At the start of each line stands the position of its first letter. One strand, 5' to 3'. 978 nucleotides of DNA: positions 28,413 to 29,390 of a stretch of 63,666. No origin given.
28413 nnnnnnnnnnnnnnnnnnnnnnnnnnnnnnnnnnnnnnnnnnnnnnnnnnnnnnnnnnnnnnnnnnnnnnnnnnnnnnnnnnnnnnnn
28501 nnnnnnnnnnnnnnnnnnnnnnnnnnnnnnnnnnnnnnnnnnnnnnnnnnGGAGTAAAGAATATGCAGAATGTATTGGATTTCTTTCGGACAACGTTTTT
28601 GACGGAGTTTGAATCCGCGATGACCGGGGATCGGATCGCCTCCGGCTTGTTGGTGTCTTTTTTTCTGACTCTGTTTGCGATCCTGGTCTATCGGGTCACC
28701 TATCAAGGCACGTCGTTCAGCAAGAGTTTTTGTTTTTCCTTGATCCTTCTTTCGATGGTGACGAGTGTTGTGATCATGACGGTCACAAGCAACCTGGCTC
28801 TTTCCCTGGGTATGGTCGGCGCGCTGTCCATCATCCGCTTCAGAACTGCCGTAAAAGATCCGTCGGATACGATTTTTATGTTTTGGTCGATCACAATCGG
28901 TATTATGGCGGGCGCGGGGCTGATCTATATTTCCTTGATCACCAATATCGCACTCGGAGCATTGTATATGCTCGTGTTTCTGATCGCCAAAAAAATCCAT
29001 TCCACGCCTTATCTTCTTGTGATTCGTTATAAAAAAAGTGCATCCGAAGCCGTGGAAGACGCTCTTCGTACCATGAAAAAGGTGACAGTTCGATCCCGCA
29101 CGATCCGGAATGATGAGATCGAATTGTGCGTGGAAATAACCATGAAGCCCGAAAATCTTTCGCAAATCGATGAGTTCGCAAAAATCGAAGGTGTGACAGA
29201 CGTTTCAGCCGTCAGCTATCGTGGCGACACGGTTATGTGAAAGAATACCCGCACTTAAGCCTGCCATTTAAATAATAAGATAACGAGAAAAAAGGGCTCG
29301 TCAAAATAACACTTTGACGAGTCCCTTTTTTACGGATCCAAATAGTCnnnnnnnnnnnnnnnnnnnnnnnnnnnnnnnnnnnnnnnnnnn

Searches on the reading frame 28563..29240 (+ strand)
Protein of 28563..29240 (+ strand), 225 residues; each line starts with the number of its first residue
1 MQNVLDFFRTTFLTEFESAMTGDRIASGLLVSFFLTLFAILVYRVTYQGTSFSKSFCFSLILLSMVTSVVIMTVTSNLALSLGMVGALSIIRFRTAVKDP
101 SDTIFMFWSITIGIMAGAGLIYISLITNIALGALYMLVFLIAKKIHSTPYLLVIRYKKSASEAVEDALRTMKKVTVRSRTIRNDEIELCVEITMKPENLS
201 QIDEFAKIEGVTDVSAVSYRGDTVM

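Call 20: search_protein_families(library=pfam, proteins=[window:28563-29240:+], max_evalue=0.001)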
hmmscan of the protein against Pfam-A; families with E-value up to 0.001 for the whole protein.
window:28563-29240:+ (225 aa): 1 family
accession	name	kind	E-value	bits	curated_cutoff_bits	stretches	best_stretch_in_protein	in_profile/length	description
PF16316.10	DUF4956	-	7.1e-15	55.6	30.6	1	37-178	3-150/169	Domain of unknown function (DUF4956)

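Call 22: find_encoding_contigs(protein=window:28563-29240:+, flank=10000, max_places=10)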
Protein window:28563-29240:+ (225 aa): 1 contig read that carries it; 1 place shown.
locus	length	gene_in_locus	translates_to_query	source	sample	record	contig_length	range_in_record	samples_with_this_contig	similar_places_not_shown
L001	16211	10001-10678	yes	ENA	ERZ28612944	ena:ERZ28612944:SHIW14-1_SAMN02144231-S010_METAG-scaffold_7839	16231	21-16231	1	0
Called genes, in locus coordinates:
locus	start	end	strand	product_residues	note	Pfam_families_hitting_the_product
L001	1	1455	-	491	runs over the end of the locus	?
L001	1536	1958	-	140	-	PF00293:NUDIX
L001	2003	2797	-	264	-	PF03631:Virul_fac_BrkB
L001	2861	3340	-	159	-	-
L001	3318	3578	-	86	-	PF05402:PqqD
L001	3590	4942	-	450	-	-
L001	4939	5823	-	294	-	PF00398:RrnaAD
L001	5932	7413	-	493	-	PF09547:SpoIVA_ATPase, PF20438:SpoIVA_middle, PF20439:SpoIVA_C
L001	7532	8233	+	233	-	-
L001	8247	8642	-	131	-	PF02452:PemK_toxin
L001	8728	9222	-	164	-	-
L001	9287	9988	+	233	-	PF09359:VTC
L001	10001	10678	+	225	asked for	PF16316:DUF4956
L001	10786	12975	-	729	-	PF00270:DEAD, PF04851:ResIII (weak), PF00271:Helicase_C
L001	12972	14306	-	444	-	PF10923:BrxC_BrxD, PF13191:AAA_16 (weak)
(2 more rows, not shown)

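Call 47: find_homologous_proteins(query=window:28563-29240:+, max_evalue=1e-20)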
Query window:28563-29240:+ (225 aa): 7373 proteins with E <= 1e-20 among 8000 candidates; the best 120 are listed.
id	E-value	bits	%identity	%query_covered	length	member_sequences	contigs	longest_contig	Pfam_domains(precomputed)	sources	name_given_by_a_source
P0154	4.6e-134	463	100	100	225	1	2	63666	PF16316.11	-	-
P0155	1.5e-133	461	100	100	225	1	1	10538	PF16316.11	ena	-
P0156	5.0e-132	456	99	100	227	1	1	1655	PF16316.11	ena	-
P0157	4.6e-131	453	98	100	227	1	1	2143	PF16316.11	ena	-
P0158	1.0e-110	386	79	100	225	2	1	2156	PF16316.11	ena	-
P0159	3.0e-110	385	80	100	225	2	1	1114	PF16316.11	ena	-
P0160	1.4e-106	373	77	100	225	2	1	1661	PF16316.11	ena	-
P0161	7.3e-105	367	76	100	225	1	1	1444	PF16316.11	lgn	-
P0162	1.0e-103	364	76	100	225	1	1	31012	PF16316.11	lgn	-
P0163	1.5e-99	350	70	100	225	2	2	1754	PF16316.11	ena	-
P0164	1.6e-95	337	69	100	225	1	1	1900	PF16316.11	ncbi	-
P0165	4.5e-91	322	66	100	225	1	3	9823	PF16316.11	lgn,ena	-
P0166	8.2e-91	321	66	100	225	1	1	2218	PF16316.11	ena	-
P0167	8.2e-91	321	66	100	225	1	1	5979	PF16316.11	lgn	-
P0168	9.8e-90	318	65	100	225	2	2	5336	PF16316.11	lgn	-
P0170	3.1e-89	316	66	100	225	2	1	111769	PF16316.11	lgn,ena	-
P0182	3.0e-85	303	61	100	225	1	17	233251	PF16316.11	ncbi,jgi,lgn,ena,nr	ncbi:MAG: DUF4956 domain-containing protein [Ruminococcaceae bacterium]|nr:DUF4956 domain-containing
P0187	1.3e-84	301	64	100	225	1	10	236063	PF16316.11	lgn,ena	-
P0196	1.3e-83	298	62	100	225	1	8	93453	PF16316.11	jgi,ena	-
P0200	2.5e-83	297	59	100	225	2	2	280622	PF16316.11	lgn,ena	-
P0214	1.3e-80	288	61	99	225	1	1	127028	PF16316.11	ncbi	-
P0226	9.9e-79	282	58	99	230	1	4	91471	PF16316.11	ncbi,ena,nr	ncbi:MAG: DUF4956 domain-containing protein [Clostridia bacterium]|nr:DUF4956 domain-containing prot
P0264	2.3e-57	212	47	98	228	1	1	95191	PF16316.11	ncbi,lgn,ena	-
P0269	4.3e-57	211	46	96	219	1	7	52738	PF16316.11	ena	-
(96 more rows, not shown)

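Call 49: find_encoding_contigs(protein=P0162, flank=10000, max_places=1)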
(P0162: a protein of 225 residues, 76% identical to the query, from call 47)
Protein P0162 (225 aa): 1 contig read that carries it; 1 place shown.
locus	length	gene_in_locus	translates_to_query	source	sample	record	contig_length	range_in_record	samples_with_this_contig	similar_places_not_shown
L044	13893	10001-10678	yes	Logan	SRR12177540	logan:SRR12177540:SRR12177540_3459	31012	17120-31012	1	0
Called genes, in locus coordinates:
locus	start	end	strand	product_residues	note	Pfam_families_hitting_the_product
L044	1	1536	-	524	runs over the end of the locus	PF01943:Polysacc_synt, PF13440:Polysacc_synt_3, PF01554:MatE (weak)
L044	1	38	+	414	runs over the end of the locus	PF00365:PFK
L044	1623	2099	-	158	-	PF00293:NUDIX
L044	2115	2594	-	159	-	-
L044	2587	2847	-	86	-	PF05402:PqqD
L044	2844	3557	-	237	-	PF27840:ScmC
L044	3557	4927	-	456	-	PF07554:FIVAR (faint)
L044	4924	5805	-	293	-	PF00398:RrnaAD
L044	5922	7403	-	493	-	PF09547:SpoIVA_ATPase, PF20438:SpoIVA_middle, PF20439:SpoIVA_C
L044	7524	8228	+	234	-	PF04055:Radical_SAM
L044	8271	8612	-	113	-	PF02452:PemK_toxin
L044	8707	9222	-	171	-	-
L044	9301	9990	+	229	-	PF09359:VTC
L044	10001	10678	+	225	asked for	PF16316:DUF4956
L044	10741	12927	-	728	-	PF00270:DEAD, PF00271:Helicase_C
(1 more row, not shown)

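Call 50: find_encoding_contigs(protein=P0170, flank=10000, max_places=1)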
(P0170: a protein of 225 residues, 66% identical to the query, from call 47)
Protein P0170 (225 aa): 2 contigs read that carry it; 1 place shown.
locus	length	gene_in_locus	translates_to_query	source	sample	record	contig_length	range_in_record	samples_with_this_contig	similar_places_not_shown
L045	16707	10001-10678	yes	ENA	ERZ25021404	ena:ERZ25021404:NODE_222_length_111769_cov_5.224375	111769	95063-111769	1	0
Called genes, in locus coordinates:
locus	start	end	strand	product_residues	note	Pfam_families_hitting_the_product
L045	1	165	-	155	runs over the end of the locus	-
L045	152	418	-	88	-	PF05402:PqqD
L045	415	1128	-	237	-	PF27840:ScmC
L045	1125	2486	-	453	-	-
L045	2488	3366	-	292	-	PF00398:RrnaAD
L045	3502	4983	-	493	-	PF09547:SpoIVA_ATPase, PF20438:SpoIVA_middle, PF20439:SpoIVA_C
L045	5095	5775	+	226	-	-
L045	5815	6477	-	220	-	PF25084:LbH_EIF2B, PF00132:Hexapep, PF25087:GMPPB_C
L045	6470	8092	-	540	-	PF01381:HTH_3, PF12844:HTH_19, PF13560:HTH_31, PF02878:PGM_PMM_I, PF02879:PGM_PMM_II, PF02880:PGM_PMM_III, PF00408:PGM_PMM_IV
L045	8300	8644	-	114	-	PF02452:PemK_toxin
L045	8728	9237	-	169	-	-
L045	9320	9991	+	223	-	PF09359:VTC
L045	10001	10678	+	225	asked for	PF16316:DUF4956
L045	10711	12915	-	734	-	PF00270:DEAD, PF04851:ResIII (weak), PF00271:Helicase_C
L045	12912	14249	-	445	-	PF10923:BrxC_BrxD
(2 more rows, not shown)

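Call 51: find_encoding_contigs(protein=P0187, flank=10000, max_places=1)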
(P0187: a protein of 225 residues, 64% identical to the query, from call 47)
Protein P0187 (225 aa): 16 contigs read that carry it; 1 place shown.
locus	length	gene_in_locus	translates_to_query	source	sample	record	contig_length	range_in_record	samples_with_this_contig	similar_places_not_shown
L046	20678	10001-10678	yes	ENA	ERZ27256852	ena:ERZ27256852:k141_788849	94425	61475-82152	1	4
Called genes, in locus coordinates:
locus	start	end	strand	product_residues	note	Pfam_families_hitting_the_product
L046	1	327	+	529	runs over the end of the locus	PF00005:ABC_tran, PF13304:AAA_21 (faint), PF12848:ABC_tran_Xtn, PF00005:ABC_tran (weak)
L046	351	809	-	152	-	PF04463:2-thiour_desulf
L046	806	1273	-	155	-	PF00293:NUDIX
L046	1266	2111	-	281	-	PF03631:Virul_fac_BrkB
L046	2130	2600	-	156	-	PF00717:Peptidase_S24 (weak)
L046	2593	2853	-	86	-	PF05402:PqqD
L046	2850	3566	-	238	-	PF27840:ScmC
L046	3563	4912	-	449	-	PF07554:FIVAR (faint)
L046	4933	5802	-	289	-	PF00398:RrnaAD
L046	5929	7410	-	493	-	PF09547:SpoIVA_ATPase, PF20438:SpoIVA_middle, PF20439:SpoIVA_C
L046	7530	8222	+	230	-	-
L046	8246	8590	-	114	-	PF02452:PemK_toxin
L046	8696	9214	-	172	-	-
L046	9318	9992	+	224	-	PF09359:VTC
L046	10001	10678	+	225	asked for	PF16316:DUF4956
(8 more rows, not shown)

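Call 52: find_encoding_contigs(protein=P0182, flank=10000, max_places=1)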
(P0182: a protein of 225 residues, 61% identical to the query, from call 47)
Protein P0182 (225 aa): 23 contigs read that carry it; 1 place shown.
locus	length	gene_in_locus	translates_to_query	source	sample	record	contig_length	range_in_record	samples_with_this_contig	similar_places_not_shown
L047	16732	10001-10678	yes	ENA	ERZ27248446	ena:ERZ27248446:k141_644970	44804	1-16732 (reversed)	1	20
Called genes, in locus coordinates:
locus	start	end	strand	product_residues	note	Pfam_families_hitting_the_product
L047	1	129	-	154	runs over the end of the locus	-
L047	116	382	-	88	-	PF05402:PqqD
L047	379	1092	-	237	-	PF27840:ScmC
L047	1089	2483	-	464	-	PF07554:FIVAR (weak)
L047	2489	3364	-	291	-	PF00398:RrnaAD, PF13649:Methyltransf_25 (weak)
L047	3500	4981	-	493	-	PF09547:SpoIVA_ATPase, PF20438:SpoIVA_middle, PF20439:SpoIVA_C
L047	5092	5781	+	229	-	-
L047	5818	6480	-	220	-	PF25084:LbH_EIF2B, PF00132:Hexapep, PF25087:GMPPB_C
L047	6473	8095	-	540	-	PF01381:HTH_3, PF12844:HTH_19, PF13560:HTH_31 (weak), PF02878:PGM_PMM_I, PF02879:PGM_PMM_II, PF02880:PGM_PMM_III, PF00408:PGM_PMM_IV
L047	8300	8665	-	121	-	PF02452:PemK_toxin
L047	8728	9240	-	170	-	-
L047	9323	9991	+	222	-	PF09359:VTC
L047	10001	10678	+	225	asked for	PF16316:DUF4956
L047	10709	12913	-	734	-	PF00270:DEAD, PF04851:ResIII (weak), PF00271:Helicase_C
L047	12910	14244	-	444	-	PF10923:BrxC_BrxD, PF13191:AAA_16 (faint)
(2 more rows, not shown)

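Call 53: find_encoding_contigs(protein=P0200, flank=10000, max_places=1)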
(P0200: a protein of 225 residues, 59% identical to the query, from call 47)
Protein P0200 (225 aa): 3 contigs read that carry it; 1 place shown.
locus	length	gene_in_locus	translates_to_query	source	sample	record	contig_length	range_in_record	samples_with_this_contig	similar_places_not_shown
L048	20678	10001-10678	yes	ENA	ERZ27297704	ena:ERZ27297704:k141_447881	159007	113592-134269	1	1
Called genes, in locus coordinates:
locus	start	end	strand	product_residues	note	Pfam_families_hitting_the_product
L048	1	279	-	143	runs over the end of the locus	PF04463:2-thiour_desulf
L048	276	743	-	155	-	PF00293:NUDIX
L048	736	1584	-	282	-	PF03631:Virul_fac_BrkB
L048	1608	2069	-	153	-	-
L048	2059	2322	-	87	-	PF05402:PqqD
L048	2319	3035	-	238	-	PF27840:ScmC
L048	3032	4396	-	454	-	-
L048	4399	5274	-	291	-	PF00398:RrnaAD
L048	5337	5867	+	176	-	PF02915:Rubrerythrin, PF21349:RUBY_RBDX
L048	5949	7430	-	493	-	PF09547:SpoIVA_ATPase, PF20438:SpoIVA_middle, PF20439:SpoIVA_C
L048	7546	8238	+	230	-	-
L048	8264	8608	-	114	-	PF02452:PemK_toxin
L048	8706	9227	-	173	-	-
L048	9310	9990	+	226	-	PF09359:VTC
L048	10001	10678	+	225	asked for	PF16316:DUF4956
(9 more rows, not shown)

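Call 54: find_encoding_contigs(protein=P0226, flank=10000, max_places=1)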
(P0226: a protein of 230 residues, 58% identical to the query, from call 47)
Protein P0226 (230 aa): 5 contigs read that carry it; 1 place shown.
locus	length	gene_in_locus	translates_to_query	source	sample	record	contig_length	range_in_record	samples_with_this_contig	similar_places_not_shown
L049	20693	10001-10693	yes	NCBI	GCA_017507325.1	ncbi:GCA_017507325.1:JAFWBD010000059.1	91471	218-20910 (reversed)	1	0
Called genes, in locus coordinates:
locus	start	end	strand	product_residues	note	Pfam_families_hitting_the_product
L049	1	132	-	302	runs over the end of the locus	PF19568:Spore_III_AA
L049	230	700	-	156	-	PF00293:NUDIX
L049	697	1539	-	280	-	PF03631:Virul_fac_BrkB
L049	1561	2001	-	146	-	-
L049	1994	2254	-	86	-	PF05402:PqqD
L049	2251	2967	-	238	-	PF27840:ScmC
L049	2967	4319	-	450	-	-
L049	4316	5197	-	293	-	PF00398:RrnaAD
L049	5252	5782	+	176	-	PF02915:Rubrerythrin, PF21349:RUBY_RBDX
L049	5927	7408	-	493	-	PF09547:SpoIVA_ATPase, PF20438:SpoIVA_middle, PF20439:SpoIVA_C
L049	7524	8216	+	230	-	PF04055:Radical_SAM (weak)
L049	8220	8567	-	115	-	PF02452:PemK_toxin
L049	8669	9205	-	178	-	-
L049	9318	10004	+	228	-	PF09359:VTC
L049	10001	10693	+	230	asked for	PF16316:DUF4956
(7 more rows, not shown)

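Call 55: find_encoding_contigs(protein=P0264, flank=10000, max_places=1)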
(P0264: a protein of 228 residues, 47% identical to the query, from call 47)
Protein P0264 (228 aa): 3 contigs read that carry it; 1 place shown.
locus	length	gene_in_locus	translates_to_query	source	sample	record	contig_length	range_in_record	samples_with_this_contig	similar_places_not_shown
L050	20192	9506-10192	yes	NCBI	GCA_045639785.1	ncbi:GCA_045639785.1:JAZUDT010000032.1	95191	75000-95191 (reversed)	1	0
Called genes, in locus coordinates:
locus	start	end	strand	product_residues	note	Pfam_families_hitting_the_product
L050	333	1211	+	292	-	PF01553:Acyltransferase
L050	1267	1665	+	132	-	-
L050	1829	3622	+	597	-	PF17297:PEPCK_N, PF00821:PEPCK_GTP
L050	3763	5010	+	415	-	PF07944:Beta-AFase-like_GH127_cat (faint)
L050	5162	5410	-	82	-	-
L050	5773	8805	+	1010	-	PF00932:LTD, PF13290:CHB_HEX_C_1, PF13287:Fn3_assoc, PF08757:CotH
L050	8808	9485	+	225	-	PF09359:VTC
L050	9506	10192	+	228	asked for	PF16316:DUF4956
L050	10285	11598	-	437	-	PF00696:AA_kinase, PF01842:ACT (faint), PF22468:ACT_9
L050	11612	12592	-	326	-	PF16654:DAPDH_C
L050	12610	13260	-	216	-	PF01113:DapB_N, PF05173:DapB_C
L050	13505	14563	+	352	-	PF11258:DUF3048, PF17479:DUF3048_C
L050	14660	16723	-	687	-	PF02401:LYTB, PF00575:S1, PF23459:S1_RRP5 (faint), PF00575:S1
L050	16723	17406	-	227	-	PF02224:Cytidylate_kin, PF13189:Cytidylate_kin2, PF13238:AAA_18 (weak), PF13207:AAA_17 (faint)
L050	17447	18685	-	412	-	PF00890:FAD_binding_2 (weak), PF01134:GIDA, PF01266:DAO (faint), PF03486:HI0933_like, PF04820:Trp_halogenase (faint), PF12831:FAD_oxidored (weak), PF13450:NAD_binding_8 (weak), PF22780:HI0933_like_1st, +2 more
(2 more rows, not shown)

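Call 56: find_encoding_contigs(protein=P0269, flank=10000, max_places=1)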
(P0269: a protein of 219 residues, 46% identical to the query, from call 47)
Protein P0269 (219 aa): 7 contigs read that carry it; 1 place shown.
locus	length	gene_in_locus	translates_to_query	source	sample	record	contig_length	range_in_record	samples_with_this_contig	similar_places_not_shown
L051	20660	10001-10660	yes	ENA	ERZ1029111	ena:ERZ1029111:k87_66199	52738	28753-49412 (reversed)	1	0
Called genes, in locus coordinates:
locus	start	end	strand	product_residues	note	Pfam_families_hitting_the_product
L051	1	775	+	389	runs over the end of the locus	-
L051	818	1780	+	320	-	-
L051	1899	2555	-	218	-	-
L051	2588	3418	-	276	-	PF04055:Radical_SAM, PF13186:SPASM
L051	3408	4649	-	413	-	PF01120:Alpha_L_fucos, PF14871:GHL6 (weak)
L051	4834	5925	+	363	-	PF13303:PTS_EIIC_2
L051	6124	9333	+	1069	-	PF00932:LTD, PF13290:CHB_HEX_C_1, PF13287:Fn3_assoc, PF08757:CotH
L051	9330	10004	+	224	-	PF09359:VTC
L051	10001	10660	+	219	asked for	PF16316:DUF4956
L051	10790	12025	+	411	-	PF00764:Arginosuc_synth, PF20979:Arginosuc_syn_C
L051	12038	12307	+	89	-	PF13740:ACT_6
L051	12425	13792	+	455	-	PF05167:DUF711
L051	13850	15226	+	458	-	PF00206:Lyase_1, PF14698:ASL_C2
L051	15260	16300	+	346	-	PF01118:Semialdhyde_dh, PF22698:Semialdhyde_dhC_1, PF02774:Semialdhyde_dhC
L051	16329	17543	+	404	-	PF01960:ArgJ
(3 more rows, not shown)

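Call 65: find_encoding_contigs(protein=P0214, flank=10000, max_places=1)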
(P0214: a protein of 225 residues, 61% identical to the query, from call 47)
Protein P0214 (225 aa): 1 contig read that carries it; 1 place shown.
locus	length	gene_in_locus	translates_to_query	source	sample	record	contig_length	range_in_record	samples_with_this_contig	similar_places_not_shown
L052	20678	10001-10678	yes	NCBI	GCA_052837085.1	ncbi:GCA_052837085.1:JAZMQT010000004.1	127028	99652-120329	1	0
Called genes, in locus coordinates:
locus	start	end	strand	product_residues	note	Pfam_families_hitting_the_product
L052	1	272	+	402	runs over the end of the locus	PF06245:DUF1015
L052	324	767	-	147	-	PF04463:2-thiour_desulf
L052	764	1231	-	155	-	PF00293:NUDIX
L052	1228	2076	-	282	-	PF03631:Virul_fac_BrkB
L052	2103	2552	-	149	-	PF00717:Peptidase_S24 (weak)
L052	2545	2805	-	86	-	PF05402:PqqD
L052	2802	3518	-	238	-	PF27840:ScmC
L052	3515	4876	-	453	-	PF07554:FIVAR (weak)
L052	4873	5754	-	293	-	PF00398:RrnaAD, PF08242:Methyltransf_12 (weak), PF13649:Methyltransf_25 (weak)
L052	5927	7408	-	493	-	PF09547:SpoIVA_ATPase, PF20438:SpoIVA_middle, PF20439:SpoIVA_C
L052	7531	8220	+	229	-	PF04055:Radical_SAM (weak)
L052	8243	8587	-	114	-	PF02452:PemK_toxin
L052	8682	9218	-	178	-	-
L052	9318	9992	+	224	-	PF09359:VTC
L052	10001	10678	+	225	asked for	PF16316:DUF4956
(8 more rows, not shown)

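Call 66: find_encoding_contigs(protein=P0196, flank=10000, max_places=1)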
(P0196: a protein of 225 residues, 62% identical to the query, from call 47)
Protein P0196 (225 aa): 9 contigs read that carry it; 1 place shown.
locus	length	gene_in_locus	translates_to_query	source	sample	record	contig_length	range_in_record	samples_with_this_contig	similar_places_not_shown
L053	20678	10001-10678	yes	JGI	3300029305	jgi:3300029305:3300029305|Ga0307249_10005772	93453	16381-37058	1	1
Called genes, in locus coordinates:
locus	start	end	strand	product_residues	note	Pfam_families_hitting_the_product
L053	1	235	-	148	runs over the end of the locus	PF04463:2-thiour_desulf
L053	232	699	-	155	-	PF00293:NUDIX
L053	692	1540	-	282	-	PF03631:Virul_fac_BrkB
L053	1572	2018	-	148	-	-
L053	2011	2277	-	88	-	PF05402:PqqD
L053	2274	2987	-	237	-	PF27840:ScmC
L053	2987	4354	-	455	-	-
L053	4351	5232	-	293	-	PF00398:RrnaAD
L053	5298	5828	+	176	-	PF02915:Rubrerythrin, PF21349:RUBY_RBDX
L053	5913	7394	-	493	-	PF09547:SpoIVA_ATPase, PF20438:SpoIVA_middle, PF20439:SpoIVA_C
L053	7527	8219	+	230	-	-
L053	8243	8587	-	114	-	PF02452:PemK_toxin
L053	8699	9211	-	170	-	-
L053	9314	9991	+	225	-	PF09359:VTC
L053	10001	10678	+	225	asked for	PF16316:DUF4956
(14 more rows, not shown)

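Call 81: search_protein_families(library=padloc, proteins=[window:28563-29240:+], max_evalue=0.001)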
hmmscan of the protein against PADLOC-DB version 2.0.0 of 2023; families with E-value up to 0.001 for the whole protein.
window:28563-29240:+ (225 aa): 0 families

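Call 82: search_protein_families(library=ncbifam, proteins=[window:28563-29240:+], max_evalue=0.001)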
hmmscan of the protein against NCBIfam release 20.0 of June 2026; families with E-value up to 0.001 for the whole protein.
window:28563-29240:+ (225 aa): 1 family
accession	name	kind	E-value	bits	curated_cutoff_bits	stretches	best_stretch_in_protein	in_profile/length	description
NF007431.0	PRK09977.1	equivalog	0.00022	20.9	214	1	74-215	69-213/215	MgtC/SapB family protein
